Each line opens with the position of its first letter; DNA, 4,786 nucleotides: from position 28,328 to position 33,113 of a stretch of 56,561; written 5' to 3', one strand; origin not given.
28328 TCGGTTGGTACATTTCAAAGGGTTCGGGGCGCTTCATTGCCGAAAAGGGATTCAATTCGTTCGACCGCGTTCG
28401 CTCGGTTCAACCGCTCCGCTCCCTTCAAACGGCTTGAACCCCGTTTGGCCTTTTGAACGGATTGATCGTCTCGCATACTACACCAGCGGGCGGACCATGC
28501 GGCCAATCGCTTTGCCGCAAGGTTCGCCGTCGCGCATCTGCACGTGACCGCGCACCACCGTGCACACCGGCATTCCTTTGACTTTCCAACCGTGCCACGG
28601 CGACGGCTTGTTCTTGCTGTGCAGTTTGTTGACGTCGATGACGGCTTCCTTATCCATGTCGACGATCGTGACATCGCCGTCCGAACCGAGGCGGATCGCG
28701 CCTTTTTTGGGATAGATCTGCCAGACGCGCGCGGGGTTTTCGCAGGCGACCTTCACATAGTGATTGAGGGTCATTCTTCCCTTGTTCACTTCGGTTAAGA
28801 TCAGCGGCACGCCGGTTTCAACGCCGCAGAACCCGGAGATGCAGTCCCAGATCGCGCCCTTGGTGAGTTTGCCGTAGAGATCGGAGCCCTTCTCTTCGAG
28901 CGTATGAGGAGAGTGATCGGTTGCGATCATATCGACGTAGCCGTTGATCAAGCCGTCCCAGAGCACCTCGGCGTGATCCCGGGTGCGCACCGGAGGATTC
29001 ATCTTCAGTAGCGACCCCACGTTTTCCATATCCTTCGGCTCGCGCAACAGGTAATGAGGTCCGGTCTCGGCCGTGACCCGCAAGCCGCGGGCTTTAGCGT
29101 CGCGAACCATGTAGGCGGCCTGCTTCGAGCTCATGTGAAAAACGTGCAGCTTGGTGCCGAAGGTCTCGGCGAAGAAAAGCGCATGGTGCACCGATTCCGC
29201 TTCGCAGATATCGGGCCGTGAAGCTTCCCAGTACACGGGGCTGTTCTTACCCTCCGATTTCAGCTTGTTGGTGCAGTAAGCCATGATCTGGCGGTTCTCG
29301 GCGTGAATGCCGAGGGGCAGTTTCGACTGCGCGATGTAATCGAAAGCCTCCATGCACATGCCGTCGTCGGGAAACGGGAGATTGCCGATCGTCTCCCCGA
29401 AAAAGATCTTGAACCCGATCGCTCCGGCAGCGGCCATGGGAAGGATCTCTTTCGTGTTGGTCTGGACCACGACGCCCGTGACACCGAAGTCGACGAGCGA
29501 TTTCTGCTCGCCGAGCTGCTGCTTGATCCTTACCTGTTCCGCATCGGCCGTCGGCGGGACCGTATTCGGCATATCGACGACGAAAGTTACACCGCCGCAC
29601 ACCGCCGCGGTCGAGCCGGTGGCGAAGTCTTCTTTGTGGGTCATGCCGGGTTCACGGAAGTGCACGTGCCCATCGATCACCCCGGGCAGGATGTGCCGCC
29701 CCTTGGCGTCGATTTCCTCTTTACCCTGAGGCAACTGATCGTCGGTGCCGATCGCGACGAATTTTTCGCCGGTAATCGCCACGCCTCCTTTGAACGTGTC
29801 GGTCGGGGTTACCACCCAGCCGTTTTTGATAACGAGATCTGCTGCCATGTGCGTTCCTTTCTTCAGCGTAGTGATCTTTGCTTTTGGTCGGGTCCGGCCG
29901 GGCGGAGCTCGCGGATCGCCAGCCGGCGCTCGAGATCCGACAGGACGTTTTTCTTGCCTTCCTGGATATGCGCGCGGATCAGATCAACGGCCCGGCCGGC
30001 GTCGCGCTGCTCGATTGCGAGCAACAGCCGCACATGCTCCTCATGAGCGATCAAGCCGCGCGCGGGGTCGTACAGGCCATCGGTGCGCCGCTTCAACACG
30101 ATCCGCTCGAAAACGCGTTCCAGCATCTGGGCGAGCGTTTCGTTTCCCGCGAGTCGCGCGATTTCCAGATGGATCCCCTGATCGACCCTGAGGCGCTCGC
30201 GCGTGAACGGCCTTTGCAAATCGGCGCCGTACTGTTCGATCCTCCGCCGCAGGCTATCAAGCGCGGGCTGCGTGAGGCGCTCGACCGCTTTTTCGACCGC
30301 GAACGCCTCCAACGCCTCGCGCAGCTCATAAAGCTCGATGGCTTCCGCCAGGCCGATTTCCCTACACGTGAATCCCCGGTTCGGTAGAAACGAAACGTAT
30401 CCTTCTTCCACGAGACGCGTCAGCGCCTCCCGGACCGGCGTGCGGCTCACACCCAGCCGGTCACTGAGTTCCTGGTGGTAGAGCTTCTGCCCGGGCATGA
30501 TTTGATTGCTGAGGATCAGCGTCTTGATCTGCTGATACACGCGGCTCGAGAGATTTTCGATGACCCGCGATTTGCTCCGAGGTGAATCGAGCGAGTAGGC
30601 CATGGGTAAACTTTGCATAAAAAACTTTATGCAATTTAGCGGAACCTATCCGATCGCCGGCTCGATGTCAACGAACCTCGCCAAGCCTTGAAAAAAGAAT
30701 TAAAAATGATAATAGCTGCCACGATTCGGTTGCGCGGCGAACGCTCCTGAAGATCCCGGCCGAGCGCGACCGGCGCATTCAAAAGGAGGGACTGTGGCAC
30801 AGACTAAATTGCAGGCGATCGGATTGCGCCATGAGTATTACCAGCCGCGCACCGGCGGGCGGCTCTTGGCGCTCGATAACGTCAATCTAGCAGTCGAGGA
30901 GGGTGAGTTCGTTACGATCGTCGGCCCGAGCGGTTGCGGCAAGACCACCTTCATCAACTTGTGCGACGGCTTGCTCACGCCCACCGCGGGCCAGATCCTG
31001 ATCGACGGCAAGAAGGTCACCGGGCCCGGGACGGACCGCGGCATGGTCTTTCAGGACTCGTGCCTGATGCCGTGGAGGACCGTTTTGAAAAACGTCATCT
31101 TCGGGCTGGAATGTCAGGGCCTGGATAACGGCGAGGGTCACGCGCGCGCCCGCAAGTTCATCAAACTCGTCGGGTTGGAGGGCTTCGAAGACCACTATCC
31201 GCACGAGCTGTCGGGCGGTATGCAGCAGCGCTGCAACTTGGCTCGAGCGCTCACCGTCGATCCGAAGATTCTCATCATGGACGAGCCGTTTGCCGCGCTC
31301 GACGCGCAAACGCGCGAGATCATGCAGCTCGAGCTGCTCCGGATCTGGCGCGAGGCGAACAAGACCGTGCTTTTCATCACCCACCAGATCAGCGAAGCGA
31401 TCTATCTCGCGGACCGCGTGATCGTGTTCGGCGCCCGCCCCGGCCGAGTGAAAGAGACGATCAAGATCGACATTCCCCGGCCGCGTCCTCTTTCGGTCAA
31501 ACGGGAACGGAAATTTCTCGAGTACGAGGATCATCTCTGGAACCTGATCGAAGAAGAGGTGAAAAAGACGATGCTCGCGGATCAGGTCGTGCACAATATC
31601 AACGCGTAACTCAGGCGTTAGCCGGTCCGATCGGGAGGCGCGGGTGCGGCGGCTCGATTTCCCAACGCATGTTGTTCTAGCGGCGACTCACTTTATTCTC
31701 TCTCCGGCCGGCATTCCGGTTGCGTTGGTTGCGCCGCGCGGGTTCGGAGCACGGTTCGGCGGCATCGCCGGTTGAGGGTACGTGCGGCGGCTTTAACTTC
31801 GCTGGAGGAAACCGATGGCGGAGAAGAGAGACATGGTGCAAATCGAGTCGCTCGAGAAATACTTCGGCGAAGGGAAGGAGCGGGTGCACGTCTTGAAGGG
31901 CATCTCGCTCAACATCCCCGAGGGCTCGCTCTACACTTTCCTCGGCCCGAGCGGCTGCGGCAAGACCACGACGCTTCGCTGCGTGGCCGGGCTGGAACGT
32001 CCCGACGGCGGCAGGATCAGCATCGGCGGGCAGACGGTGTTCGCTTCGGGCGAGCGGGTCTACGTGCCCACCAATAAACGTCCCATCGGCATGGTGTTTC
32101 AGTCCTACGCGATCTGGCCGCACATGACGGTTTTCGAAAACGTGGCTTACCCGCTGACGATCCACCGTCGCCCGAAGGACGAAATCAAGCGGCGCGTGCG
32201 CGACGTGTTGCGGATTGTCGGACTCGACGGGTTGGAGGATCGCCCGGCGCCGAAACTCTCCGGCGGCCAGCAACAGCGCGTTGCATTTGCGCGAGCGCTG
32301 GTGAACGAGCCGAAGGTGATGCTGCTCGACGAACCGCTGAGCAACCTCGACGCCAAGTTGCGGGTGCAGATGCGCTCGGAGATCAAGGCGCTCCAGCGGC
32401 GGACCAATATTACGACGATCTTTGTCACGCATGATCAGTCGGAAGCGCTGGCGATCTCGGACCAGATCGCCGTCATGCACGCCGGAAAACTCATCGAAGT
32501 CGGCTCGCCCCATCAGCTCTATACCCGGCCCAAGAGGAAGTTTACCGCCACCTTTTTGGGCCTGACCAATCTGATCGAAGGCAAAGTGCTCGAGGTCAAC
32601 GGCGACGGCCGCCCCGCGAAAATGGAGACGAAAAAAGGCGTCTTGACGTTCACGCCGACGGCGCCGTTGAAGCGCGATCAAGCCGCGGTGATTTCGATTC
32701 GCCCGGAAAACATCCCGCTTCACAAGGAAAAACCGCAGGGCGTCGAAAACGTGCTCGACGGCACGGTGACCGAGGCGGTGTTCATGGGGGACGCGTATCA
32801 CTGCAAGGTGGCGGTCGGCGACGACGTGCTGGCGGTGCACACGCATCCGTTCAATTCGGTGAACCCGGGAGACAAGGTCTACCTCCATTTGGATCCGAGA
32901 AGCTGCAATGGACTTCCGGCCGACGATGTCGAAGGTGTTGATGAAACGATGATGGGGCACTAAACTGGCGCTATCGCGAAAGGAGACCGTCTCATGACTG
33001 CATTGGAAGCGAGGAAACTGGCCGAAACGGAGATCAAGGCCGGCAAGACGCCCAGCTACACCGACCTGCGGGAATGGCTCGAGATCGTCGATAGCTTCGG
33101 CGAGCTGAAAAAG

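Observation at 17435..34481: Candidate oxidative N-heterocycle (pyrimidine or pyridine-carboxylate) catabolic island with a non-canonical enzyme set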

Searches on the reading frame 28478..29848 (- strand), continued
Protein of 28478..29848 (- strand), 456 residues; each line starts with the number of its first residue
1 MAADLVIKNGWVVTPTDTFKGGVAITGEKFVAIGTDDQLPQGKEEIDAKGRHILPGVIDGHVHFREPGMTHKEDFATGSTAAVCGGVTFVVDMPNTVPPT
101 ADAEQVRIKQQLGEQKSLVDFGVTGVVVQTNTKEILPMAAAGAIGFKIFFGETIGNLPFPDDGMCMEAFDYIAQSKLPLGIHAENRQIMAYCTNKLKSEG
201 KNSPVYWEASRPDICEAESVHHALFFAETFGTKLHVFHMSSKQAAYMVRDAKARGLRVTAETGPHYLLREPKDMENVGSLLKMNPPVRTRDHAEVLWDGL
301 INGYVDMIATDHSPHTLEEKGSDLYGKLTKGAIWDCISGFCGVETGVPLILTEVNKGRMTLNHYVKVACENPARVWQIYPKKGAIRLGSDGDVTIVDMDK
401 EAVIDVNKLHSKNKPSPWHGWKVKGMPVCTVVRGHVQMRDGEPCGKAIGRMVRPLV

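Call 55: get_annotated_region(hit=H28, flank=10000)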
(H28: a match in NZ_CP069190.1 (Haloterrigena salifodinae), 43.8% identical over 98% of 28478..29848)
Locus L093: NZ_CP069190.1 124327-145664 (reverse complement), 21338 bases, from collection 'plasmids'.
description: Haloterrigena salifodinae strain BOL5-1 plasmid pHTS171, complete sequence
organism: Haloterrigena salifodinae (NCBI taxid 2675099)
taxonomy: Archaea; Euryarchaeota; Halobacteria; Halobacteriales; Natrialbaceae; Haloterrigena; Haloterrigena salifodinae
host: -; source: Salt Microbe,Salt Mine; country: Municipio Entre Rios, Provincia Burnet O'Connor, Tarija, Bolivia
typing (MOB-suite, as given by PLSDB): non-mobilizable
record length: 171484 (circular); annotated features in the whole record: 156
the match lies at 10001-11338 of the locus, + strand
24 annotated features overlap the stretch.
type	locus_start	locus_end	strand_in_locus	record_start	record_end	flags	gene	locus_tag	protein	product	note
CDS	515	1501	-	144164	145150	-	-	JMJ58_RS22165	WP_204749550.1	DUF1616 domain-containing protein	-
CDS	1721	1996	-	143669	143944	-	-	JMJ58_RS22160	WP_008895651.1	PadR family transcriptional regulator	-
CDS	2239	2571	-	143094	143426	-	-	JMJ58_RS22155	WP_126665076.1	winged helix-turn-helix domain-containing protein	-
CDS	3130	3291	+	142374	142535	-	-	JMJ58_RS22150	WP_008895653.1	hypothetical protein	-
CDS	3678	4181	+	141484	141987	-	-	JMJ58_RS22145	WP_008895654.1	hypothetical protein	-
CDS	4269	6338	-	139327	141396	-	-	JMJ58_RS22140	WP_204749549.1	hypothetical protein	-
CDS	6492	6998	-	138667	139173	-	-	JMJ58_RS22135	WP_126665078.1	helix-turn-helix domain-containing protein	-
CDS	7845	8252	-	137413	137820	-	-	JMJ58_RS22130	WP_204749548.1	hypothetical protein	-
CDS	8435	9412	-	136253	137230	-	-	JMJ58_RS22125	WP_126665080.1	NAD-dependent epimerase/dehydratase family protein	-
CDS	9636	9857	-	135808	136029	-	-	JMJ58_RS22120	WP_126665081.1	hypothetical protein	-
CDS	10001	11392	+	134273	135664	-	-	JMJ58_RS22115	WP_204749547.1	dihydroorotase family protein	-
CDS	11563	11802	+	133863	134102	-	-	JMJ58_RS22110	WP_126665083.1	hypothetical protein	-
CDS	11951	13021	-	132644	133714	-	-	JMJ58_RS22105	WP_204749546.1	quinone-dependent dihydroorotate dehydrogenase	GO:0006222 - UMP biosynthetic process [Evidence IEA]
CDS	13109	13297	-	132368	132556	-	-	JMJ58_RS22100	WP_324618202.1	hypothetical protein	-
CDS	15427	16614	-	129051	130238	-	-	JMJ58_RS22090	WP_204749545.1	thiolase family protein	GO:0006635 - fatty acid beta-oxidation [Evidence IEA]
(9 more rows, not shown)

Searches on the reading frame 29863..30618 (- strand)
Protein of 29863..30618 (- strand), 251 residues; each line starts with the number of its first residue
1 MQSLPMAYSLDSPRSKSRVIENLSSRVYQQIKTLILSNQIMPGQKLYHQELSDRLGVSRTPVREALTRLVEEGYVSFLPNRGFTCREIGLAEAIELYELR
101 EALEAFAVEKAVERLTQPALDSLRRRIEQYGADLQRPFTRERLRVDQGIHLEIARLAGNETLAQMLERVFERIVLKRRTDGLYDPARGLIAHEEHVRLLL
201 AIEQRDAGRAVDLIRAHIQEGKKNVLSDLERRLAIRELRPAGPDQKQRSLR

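Call 5: search_protein_families(library=pfam, proteins=[window:29863-30618:-])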
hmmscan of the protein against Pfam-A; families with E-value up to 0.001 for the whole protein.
window:29863-30618:- (251 aa): 6 families
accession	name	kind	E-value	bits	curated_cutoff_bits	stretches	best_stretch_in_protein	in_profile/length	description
PF07729.17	FCD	-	8.7e-23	81.5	24.3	1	95-219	1-124/125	FCD domain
PF00392.27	GntR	-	1.2e-20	73.3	27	1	23-83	1-62/64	Bacterial regulatory proteins, gntR family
PF13412.12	HTH_24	-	3.3e-06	27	21.9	1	49-75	21-47/48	Winged helix-turn-helix DNA-binding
PF13545.12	HTH_Crp_2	-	9.6e-05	22.7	27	1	46-77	23-54/70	Crp-like helix-turn-helix domain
PF09339.16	HTH_IclR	-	0.00025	21.2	22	1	49-76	22-49/52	IclR helix-turn-helix domain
PF01325.25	Fe_dep_repress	-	0.00036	21.1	26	1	48-82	25-59/60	Iron dependent repressor, N-terminal DNA binding domain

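Call 81: search_protein_families(library=ncbifam, max_evalue=1e-10, proteins=[window:29863-30603:-])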
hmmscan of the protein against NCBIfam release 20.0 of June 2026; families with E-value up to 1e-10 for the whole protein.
window:29863-30603:- (246 aa): 5 families
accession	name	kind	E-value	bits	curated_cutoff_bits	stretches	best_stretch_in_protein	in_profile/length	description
TIGR03338.1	phnR_burk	equivalog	6.4e-32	110.9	271.5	1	17-218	11-211/212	phosphonate utilization associated transcriptional regulator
NF008504.0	PRK11414.1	equivalog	1.3e-21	77.4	225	1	18-168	12-162/221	GntR family transcriptional regulator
NF007741.0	PRK10421.1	equivalog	1.4e-14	54.2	311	0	16-69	6-60/262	transcriptional regulator LldR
NF008576.0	PRK11534.1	equivalog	3.5e-14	53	218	1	17-213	7-210/225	DNA-binding transcriptional regulator CsiR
NF003011.0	PRK03837.1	subfamily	4.2e-14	52.7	260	0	90-217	106-230/241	transcriptional regulator NanR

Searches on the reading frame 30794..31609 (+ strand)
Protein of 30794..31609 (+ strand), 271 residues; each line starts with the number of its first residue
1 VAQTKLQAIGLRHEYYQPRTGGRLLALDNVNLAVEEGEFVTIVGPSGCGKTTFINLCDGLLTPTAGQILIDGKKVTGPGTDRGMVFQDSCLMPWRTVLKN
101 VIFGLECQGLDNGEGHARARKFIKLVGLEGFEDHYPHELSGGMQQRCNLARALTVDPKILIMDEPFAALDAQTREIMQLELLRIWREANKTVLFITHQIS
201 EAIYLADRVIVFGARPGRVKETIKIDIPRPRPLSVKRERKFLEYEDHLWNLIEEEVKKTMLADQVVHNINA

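Call 5: search_protein_families(library=pfam, proteins=[window:30794-31609:+])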
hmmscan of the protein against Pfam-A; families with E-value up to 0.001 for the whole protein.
window:30794-31609:+ (271 aa): 3 families
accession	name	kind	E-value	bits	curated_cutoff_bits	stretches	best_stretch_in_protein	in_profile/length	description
PF00005.33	ABC_tran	-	7.8e-34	117.7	25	1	27-167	1-137/137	ABC transporter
PF13304.12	AAA_21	-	3.5e-05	24.4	27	0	136-198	235-299/304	AAA domain, putative AbiEii toxin, Type IV TA system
PF13401.12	AAA_22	-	0.00034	21.4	27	0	37-187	5-109/130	AAA domain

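Call 81: search_protein_families(library=ncbifam, max_evalue=1e-10, proteins=[window:30794-31609:+])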
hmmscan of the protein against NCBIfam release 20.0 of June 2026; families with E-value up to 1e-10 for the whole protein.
window:30794-31609:+ (271 aa): 166 families (the best 25 are shown)
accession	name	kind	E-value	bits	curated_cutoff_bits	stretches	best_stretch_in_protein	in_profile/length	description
NF008421.0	PRK11248.1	equivalog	1.2e-74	251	357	1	25-229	15-219/255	taurine ABC transporter ATP-binding subunit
NF040729.1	ABC_ATP_SaoA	equivalog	1.9e-72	243.7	360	1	26-254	20-245/248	ABC transporter ATP-binding protein SaoA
TIGR01184.1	ntrCD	subfamily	9.5e-65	218.4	291.8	1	27-232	1-209/230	nitrate ABC transporter ATP-binding protein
TIGR01186.1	proV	subfamily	1.2e-64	218.7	326.6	1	22-212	4-203/363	betaine/proline/choline family ABC transporter ATP-binding protein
TIGR03265.1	PhnT2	equivalog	9.1e-58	196.1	457.7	1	23-212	16-208/353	putative 2-aminoethylphosphonate ABC transporter ATP-binding protein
NF006987.0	PRK09452.1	equivalog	2e-54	184.7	482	1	26-219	32-226/378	spermidine/putrescine ABC transporter ATP-binding protein PotA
NF008420.0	PRK11247.1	equivalog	7.4e-53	179.3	395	1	26-237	27-230/257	aliphatic sulfonates ABC transporter ATP-binding protein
TIGR03415.1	ABC_choXWV_ATP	equivalog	9.6e-53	179.5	483.75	1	21-211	34-237/382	choline ABC transporter ATP-binding protein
NF043075.1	MMSYN1_0197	equivalog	1e-52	179.2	550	1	26-212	17-206/341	spermidine/putrescine ABC transporter ATP-binding protein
TIGR00968.1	3a0106s01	subfamily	1e-52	179.1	342.75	1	22-213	11-205/237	sulfate ABC transporter ATP-binding protein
NF008513.0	PRK11432.1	equivalog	1.4e-51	175.4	496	1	22-212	17-210/351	ferric ABC transporter ATP-binding protein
NF040840.2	tungstate_WtpC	equivalog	4.5e-50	170.9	440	1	26-212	15-204/347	tungstate ABC transporter ATP-binding protein WtpC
TIGR01187.1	potA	subfamily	5.7e-50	170.2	355.6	1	42-212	1-174/325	polyamine ABC transporter ATP-binding protein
TIGR03258.1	PhnT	equivalog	8.7e-49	166.4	499.15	1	10-212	8-213/359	2-aminoethylphosphonate ABC transport system ATP-binding subunit PhnT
NF008653.0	PRK11650.1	subfamily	1.4e-48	165.8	432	1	22-212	15-208/357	sn-glycerol-3-phosphate ABC transporter ATP-binding protein UgpC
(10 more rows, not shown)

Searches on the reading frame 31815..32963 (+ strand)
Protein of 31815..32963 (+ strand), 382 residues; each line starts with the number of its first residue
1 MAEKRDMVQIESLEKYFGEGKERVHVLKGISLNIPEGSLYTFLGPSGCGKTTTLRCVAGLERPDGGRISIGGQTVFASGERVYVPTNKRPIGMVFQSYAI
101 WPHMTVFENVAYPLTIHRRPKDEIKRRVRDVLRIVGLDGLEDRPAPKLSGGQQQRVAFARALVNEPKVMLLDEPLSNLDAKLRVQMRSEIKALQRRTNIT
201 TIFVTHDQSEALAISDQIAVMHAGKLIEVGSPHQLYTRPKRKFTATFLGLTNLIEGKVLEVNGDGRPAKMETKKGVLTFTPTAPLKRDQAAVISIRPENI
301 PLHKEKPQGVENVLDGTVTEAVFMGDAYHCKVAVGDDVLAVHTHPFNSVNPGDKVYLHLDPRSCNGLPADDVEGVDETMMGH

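Call 5: search_protein_families(library=pfam, proteins=[window:31815-32963:+])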
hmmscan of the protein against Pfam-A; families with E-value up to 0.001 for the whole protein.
window:31815-32963:+ (382 aa): 3 families
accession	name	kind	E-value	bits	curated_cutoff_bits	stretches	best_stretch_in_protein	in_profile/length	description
PF00005.33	ABC_tran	-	4.8e-35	121.6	25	1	27-175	1-136/137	ABC transporter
PF08402.16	TOBE_2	-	3.9e-12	46.6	21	1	293-364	1-73/76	TOBE domain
PF13304.12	AAA_21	-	8.2e-07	29.8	27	1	118-208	207-300/304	AAA domain, putative AbiEii toxin, Type IV TA system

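Call 81: search_protein_families(library=ncbifam, max_evalue=1e-10, proteins=[window:31815-32963:+])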
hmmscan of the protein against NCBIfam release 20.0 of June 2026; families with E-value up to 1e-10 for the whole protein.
window:31815-32963:+ (382 aa): 168 families (the best 25 are shown)
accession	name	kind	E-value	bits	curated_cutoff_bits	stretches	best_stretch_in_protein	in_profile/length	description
NF006987.0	PRK09452.1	equivalog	2.8e-100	335.6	482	1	3-339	13-338/378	spermidine/putrescine ABC transporter ATP-binding protein PotA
TIGR03265.1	PhnT2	equivalog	2.5e-98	329.6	457.7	1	6-335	3-313/353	putative 2-aminoethylphosphonate ABC transporter ATP-binding protein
TIGR01187.1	potA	subfamily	9.7e-98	327.2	355.6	1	43-360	2-318/325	polyamine ABC transporter ATP-binding protein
NF040933.2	ABC_arch_GlcV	equivalog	9.7e-97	324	450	1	8-357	3-347/357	glucose ABC transporter ATP-binding protein GlcV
NF008513.0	PRK11432.1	equivalog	2.5e-95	319.4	496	1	3-362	2-342/351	ferric ABC transporter ATP-binding protein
NF043075.1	MMSYN1_0197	equivalog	5.8e-95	318.1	550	1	8-361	3-333/341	spermidine/putrescine ABC transporter ATP-binding protein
NF008653.0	PRK11650.1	subfamily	1.5e-90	303.8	432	1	8-362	4-342/357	sn-glycerol-3-phosphate ABC transporter ATP-binding protein UgpC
TIGR03258.1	PhnT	equivalog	2.1e-85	286.9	499.15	1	24-361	21-351/359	2-aminoethylphosphonate ABC transport system ATP-binding subunit PhnT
NF008233.0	PRK11000.1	equivalog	2.7e-80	269.9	568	1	8-365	4-351/369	maltose/maltodextrin ABC transporter ATP-binding protein MalK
NF040840.2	tungstate_WtpC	equivalog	4.8e-79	266.1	440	1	7-356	1-336/347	tungstate ABC transporter ATP-binding protein WtpC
TIGR00968.1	3a0106s01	subfamily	2.7e-78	262.8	342.75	1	9-252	2-235/237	sulfate ABC transporter ATP-binding protein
NF008621.0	PRK11607.1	equivalog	4e-76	256.3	613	1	8-364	20-372/377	putrescine ABC transporter ATP-binding subunit PotG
NF008105.0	PRK10851.1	equivalog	5.8e-68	229.2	502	1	8-259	3-248/362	sulfate/thiosulfate ABC transporter ATP-binding protein CysA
TIGR01186.1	proV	subfamily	3.2e-63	214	326.6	1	27-256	9-238/363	betaine/proline/choline family ABC transporter ATP-binding protein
TIGR02142.1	modC_ABC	equivalog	3.8e-59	200.7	285.05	1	30-335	16-319/353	molybdenum ABC transporter ATP-binding protein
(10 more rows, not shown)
